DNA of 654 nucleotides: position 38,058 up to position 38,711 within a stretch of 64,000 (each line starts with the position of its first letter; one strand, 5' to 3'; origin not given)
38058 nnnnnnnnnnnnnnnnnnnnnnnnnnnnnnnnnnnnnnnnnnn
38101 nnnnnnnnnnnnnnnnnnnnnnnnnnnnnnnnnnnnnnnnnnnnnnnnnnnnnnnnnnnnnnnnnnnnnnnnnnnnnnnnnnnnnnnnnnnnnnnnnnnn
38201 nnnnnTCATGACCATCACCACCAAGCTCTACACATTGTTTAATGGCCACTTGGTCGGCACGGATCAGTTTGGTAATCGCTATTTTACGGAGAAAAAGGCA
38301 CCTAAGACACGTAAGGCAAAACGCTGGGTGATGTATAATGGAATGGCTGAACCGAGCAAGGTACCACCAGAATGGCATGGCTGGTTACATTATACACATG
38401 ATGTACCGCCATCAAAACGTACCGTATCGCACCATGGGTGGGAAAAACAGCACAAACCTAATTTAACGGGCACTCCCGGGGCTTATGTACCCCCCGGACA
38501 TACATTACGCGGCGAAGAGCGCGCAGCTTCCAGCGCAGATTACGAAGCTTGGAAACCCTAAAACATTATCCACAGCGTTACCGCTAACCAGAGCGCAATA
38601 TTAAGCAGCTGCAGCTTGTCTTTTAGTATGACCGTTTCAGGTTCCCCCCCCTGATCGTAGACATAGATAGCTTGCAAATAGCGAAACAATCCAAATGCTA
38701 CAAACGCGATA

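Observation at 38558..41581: DPPR-synthase-like prenyltransferase plus two paralogous polytopic membrane proteins between NDUFA12 and mlaD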

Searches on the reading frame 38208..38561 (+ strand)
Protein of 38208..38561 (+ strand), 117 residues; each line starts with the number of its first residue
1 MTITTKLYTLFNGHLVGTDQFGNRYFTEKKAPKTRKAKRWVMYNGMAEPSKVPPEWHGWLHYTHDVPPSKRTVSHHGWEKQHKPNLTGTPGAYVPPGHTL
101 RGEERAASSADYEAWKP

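Call 3: search_protein_families(library=pfam, proteins=[window:38208-38561:+], max_evalue=1)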
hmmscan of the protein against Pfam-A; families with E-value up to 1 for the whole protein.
window:38208-38561:+ (117 aa): 1 family
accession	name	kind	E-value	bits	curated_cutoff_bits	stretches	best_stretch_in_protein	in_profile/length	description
PF05071.21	NDUFA12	-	9.3e-28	97.4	23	1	13-117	1-98/98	NADH ubiquinone oxidoreductase subunit NDUFA12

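Call 4: search_protein_families(library=ncbifam, proteins=[window:38208-38561:+], max_evalue=1)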
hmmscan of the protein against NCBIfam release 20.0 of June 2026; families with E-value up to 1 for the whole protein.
window:38208-38561:+ (117 aa): 2 families
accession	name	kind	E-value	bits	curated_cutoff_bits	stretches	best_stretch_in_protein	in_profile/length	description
NF006040.0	PRK08183.1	equivalog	4.8e-47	159.5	135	1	2-117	16-132/134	NADH:ubiquinone oxidoreductase subunit NDUFA12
NF005151.0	PRK06630.1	equivalog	4.8e-13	49.5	144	1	1-98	1-80/99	hypothetical protein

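Call 74: find_homologous_proteins(query=window:38208-38561:+, max_evalue=1e-20)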
Query window:38208-38561:+ (117 aa): 3415 proteins with E <= 1e-20 among 3511 candidates; the best 120 are listed.
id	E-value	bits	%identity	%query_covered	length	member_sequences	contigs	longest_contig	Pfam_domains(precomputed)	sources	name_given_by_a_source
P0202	5.2e-69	248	90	100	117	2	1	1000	PF05071.22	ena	-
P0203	2.1e-57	211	77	100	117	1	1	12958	PF05071.22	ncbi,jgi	jgi:NADH:ubiquinone oxidoreductase subunit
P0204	5.6e-56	206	74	100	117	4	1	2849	PF05071.22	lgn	-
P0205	5.9e-55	203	72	100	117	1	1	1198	PF05071.22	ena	-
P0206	1.1e-54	202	73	100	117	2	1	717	PF05071.22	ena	-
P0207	1.3e-54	202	73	100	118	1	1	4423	PF05071.22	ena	-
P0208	1.7e-54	201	73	100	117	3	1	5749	PF05071.22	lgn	-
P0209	1.9e-54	201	72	100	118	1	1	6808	PF05071.22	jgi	jgi:NADH:ubiquinone oxidoreductase subunit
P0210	2.2e-54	201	74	100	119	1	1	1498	PF05071.22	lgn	-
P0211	3.3e-54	201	73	100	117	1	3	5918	PF05071.22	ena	-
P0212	1.5e-53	198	74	100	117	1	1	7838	PF05071.22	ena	-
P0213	2.0e-53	198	72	100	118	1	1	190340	PF05071.22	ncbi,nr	ncbi:MAG: NADH:ubiquinone oxidoreductase subunit NDUFA12 [Rickettsiales bacterium]|nr:NADH:ubiquinon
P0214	2.6e-53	198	71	100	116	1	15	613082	PF05071.22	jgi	jgi:NADH:ubiquinone oxidoreductase subunit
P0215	5.0e-53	197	74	100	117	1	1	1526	PF05071.22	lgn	-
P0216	5.5e-53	197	68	100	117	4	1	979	PF05071.22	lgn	-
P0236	8.1e-51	190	65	100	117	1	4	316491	PF05071.22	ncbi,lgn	-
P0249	1.4e-49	186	71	100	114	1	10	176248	PF05071.22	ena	-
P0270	1.1e-47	179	63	100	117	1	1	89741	PF05071.22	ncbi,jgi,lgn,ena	jgi:NADH:ubiquinone oxidoreductase subunit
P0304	4.4e-45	171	64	98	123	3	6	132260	PF05071.22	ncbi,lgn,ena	-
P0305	5.0e-45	171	64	100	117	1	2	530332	PF05071.22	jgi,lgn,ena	-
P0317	7.9e-44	167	66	100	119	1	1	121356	PF05071.22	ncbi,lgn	ncbi:MAG: NADH:ubiquinone oxidoreductase subunit NDUFA12 [Rickettsiales bacterium]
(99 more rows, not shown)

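Call 75: find_encoding_contigs(protein=P0214, flank=5000, max_places=1)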
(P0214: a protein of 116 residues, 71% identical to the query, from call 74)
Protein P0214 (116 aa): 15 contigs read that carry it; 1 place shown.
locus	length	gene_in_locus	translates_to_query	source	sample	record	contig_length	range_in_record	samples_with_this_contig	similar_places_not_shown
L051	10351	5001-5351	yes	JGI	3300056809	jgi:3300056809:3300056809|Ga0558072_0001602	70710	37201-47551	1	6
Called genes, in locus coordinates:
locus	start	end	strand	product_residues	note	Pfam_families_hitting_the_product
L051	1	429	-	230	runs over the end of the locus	PF01863:YgjP-like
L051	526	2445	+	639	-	PF01807:Zn_ribbon_DnaG, PF08275:DNAG_N, PF13662:Toprim_4, PF01751:Toprim, PF13155:Toprim_2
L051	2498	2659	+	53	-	-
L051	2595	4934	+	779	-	PF03979:Sigma70_r1_1, PF00140:Sigma70_r1_2, PF04546:Sigma70_ner, PF04542:Sigma70_r2, PF04539:Sigma70_r3, PF04545:Sigma70_r4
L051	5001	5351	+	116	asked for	PF05071:NDUFA12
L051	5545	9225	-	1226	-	PF08471:Ribonuc_red_2_N, PF02867:Ribonuc_red_lgC, PF12637:TSCPD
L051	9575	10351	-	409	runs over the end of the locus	PF25917:BSH_RND, PF25973:BSH_CzcB (weak), PF25876:HH_MFP_RND, PF25954:Beta-barrel_RND_2 (weak), PF25989:YknX_C (weak)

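Call 76: find_encoding_contigs(protein=P0236, flank=5000, max_places=1)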
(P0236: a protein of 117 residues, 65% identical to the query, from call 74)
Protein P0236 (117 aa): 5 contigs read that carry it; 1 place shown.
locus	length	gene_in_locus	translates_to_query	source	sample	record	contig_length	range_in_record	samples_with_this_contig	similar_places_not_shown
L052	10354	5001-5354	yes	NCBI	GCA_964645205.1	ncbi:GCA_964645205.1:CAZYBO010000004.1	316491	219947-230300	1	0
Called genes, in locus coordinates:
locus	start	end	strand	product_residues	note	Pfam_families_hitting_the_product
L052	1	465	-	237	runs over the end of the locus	PF01863:YgjP-like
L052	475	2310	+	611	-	PF01807:Zn_ribbon_DnaG, PF08275:DNAG_N, PF01751:Toprim, PF13155:Toprim_2, PF13662:Toprim_4, PF10410:DnaB_bind (weak)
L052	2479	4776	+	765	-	PF03979:Sigma70_r1_1, PF00140:Sigma70_r1_2, PF04546:Sigma70_ner, PF04542:Sigma70_r2, PF04539:Sigma70_r3, PF04545:Sigma70_r4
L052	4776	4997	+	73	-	-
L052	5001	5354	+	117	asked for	PF05071:NDUFA12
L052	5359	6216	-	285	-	PF01040:UbiA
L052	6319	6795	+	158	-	PF02470:MlaD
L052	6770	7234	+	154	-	PF09923:DUF2155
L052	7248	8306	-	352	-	PF01180:DHO_dh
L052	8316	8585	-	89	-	-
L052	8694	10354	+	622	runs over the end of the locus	PF13432:TPR_16 (faint), PF13174:TPR_6 (faint), PF00515:TPR_1 (faint), PF07719:TPR_2 (faint), PF13176:TPR_7 (faint), PF13181:TPR_8 (faint), PF13414:TPR_11 (faint), PF14559:TPR_19 (weak), +4 more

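Call 77: find_encoding_contigs(protein=P0305, flank=5000, max_places=1)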
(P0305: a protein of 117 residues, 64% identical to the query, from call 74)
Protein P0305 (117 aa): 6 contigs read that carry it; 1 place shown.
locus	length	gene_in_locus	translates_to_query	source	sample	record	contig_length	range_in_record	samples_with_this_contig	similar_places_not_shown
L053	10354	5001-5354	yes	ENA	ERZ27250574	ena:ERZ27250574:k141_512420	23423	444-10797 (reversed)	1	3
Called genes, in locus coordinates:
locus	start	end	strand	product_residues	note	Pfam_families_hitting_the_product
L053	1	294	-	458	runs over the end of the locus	PF18073:Zn_ribbon_LapB, PF00154:RecA_N (weak), PF13481:AAA_25, PF03796:DnaB_C (faint), PF06745:ATPase, PF23442:DUF7125, PF13541:ChlI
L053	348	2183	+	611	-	PF02574:S-methyl_trans, PF00809:Pterin_bind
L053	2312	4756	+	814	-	-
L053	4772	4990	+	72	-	-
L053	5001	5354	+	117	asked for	PF05071:NDUFA12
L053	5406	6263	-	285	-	PF01040:UbiA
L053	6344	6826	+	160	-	PF02470:MlaD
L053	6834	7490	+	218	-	PF09923:DUF2155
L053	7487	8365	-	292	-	PF00702:Hydrolase, PF12710:HAD, PF08282:Hydrolase_3 (weak)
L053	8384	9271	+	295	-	PF01745:IPT, PF01715:IPPT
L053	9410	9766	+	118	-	-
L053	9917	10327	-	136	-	-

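Call 78: find_encoding_contigs(protein=P0304, flank=5000, max_places=1)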
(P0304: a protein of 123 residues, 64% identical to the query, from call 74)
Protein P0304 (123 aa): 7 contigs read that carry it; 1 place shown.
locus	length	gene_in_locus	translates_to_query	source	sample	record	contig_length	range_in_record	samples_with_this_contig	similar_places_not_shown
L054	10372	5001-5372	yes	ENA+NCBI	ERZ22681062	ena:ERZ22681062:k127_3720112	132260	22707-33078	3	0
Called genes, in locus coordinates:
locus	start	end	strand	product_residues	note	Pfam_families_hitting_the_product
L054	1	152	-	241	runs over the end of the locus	PF01863:YgjP-like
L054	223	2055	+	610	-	PF01807:Zn_ribbon_DnaG, PF08275:DNAG_N, PF01751:Toprim, PF13155:Toprim_2, PF13662:Toprim_4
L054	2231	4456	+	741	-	PF03979:Sigma70_r1_1, PF00140:Sigma70_r1_2, PF04546:Sigma70_ner, PF04542:Sigma70_r2, PF04539:Sigma70_r3, PF04545:Sigma70_r4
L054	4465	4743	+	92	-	-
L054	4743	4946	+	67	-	-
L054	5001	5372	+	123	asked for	PF05071:NDUFA12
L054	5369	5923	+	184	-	PF02470:MlaD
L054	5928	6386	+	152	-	PF09923:DUF2155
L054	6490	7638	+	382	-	PF00959:Phage_lysozyme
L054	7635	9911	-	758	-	PF00535:Glycos_transf_2, PF13641:Glyco_tranf_2_3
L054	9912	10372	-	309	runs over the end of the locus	PF02899:Phage_int_SAM_1, PF13495:Phage_int_SAM_4 (weak), PF00589:Phage_integrase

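Call 80: find_encoding_contigs(protein=P0213, flank=5000, max_places=1)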
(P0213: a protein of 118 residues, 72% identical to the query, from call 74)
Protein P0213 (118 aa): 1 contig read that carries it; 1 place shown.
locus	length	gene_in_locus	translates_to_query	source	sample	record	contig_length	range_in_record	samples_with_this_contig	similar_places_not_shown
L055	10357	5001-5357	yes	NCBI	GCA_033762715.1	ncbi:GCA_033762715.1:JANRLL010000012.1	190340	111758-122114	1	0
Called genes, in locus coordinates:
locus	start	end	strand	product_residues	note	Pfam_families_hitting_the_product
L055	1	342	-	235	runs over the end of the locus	PF01863:YgjP-like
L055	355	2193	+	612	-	PF01807:Zn_ribbon_DnaG, PF08275:DNAG_N, PF01751:Toprim, PF13155:Toprim_2, PF13362:Toprim_3 (weak), PF13662:Toprim_4, PF10410:DnaB_bind (weak)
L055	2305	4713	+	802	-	PF03979:Sigma70_r1_1, PF00140:Sigma70_r1_2, PF04546:Sigma70_ner, PF04542:Sigma70_r2, PF04539:Sigma70_r3, PF04545:Sigma70_r4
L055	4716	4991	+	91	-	-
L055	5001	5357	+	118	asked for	PF05071:NDUFA12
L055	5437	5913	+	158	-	PF02470:MlaD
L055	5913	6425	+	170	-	PF09923:DUF2155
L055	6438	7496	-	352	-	PF01180:DHO_dh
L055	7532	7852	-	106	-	-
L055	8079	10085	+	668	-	PF13176:TPR_7 (faint), PF13428:TPR_14 (faint), PF24575:TPR_Slam (faint), PF00515:TPR_1 (faint), PF07719:TPR_2 (faint), PF13432:TPR_16, PF14559:TPR_19, PF13432:TPR_16 (weak), +7 more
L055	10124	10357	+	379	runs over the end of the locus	PF00437:T2SSE, PF25199:nSTAND_NTPase5 (weak)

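Call 81: find_encoding_contigs(protein=P0249, flank=5000, max_places=1)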
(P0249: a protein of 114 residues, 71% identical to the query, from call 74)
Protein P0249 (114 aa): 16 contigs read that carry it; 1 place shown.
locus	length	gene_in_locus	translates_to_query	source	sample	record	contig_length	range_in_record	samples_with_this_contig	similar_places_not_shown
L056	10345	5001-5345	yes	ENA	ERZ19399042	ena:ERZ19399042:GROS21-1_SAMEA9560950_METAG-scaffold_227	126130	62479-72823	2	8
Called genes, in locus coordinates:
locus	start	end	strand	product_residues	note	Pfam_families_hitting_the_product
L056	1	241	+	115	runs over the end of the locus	-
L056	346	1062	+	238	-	-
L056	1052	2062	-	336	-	PF12849:PBP_like_2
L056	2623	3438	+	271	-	PF04116:FA_hydroxylase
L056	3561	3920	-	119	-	-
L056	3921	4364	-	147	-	PF07310:PAS_5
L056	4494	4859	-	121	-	PF00460:Flg_bb_rod (weak)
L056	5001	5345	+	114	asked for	PF05071:NDUFA12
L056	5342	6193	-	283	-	PF01040:UbiA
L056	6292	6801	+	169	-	PF02470:MlaD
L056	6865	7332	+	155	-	PF09923:DUF2155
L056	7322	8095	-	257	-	PF00089:Trypsin, PF13365:Trypsin_2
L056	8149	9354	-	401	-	PF04932:Wzy_C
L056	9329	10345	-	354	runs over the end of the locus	PF13524:Glyco_trans_1_2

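Call 82: find_encoding_contigs(protein=P0317, flank=5000, max_places=1)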
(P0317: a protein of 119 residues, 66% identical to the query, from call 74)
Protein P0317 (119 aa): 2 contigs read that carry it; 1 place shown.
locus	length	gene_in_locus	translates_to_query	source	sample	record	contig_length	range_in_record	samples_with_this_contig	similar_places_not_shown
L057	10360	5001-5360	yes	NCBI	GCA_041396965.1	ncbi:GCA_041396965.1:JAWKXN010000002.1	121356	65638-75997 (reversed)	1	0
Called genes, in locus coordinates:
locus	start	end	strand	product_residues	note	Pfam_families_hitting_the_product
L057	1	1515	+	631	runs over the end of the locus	PF01807:Zn_ribbon_DnaG, PF08275:DNAG_N, PF01751:Toprim, PF13155:Toprim_2, PF13662:Toprim_4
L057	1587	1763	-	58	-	PF04964:Flp_Fap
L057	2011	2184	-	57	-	PF04964:Flp_Fap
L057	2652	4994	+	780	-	PF03979:Sigma70_r1_1, PF00140:Sigma70_r1_2, PF04546:Sigma70_ner, PF04542:Sigma70_r2, PF04539:Sigma70_r3, PF04545:Sigma70_r4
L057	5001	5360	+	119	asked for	PF05071:NDUFA12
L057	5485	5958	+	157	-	PF02470:MlaD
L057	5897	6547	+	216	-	PF09923:DUF2155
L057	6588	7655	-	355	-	PF01180:DHO_dh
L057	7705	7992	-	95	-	-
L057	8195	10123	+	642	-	PF13414:TPR_11 (faint), PF07719:TPR_2 (faint), PF13174:TPR_6 (faint), PF13176:TPR_7 (faint), PF13181:TPR_8 (faint), PF13428:TPR_14 (faint), PF13432:TPR_16 (weak), PF14559:TPR_19 (weak), +4 more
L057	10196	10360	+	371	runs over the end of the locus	PF00437:T2SSE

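Call 83: find_encoding_contigs(protein=P0270, flank=5000, max_places=1)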
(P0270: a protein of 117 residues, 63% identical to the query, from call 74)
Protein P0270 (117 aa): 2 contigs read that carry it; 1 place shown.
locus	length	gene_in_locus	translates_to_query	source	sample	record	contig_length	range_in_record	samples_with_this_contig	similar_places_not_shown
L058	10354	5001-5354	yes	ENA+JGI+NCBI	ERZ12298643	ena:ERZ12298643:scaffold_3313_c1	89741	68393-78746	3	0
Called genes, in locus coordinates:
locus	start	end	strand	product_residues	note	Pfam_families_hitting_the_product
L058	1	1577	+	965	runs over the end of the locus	PF16078:2-oxogl_dehyd_N, PF00676:E1_dh, PF02779:Transket_pyr, PF16870:OxoGdeHyase_C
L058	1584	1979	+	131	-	-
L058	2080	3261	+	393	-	PF00364:Biotin_lipoyl, PF02817:E3_binding, PF00198:2-oxoacid_dh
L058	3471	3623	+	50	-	-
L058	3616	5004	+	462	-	PF00890:FAD_binding_2 (weak), PF01134:GIDA (weak), PF03486:HI0933_like (faint), PF07992:Pyr_redox_2, PF12831:FAD_oxidored, PF13738:Pyr_redox_3, PF00070:Pyr_redox, PF02852:Pyr_redox_dim, +1 more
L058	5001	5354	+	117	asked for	PF05071:NDUFA12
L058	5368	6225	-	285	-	PF01040:UbiA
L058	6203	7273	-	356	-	-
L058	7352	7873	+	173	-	PF02470:MlaD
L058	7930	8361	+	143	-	PF09923:DUF2155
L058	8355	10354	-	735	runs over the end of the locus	PF03979:Sigma70_r1_1, PF00140:Sigma70_r1_2, PF04546:Sigma70_ner, PF04542:Sigma70_r2, PF04539:Sigma70_r3, PF04545:Sigma70_r4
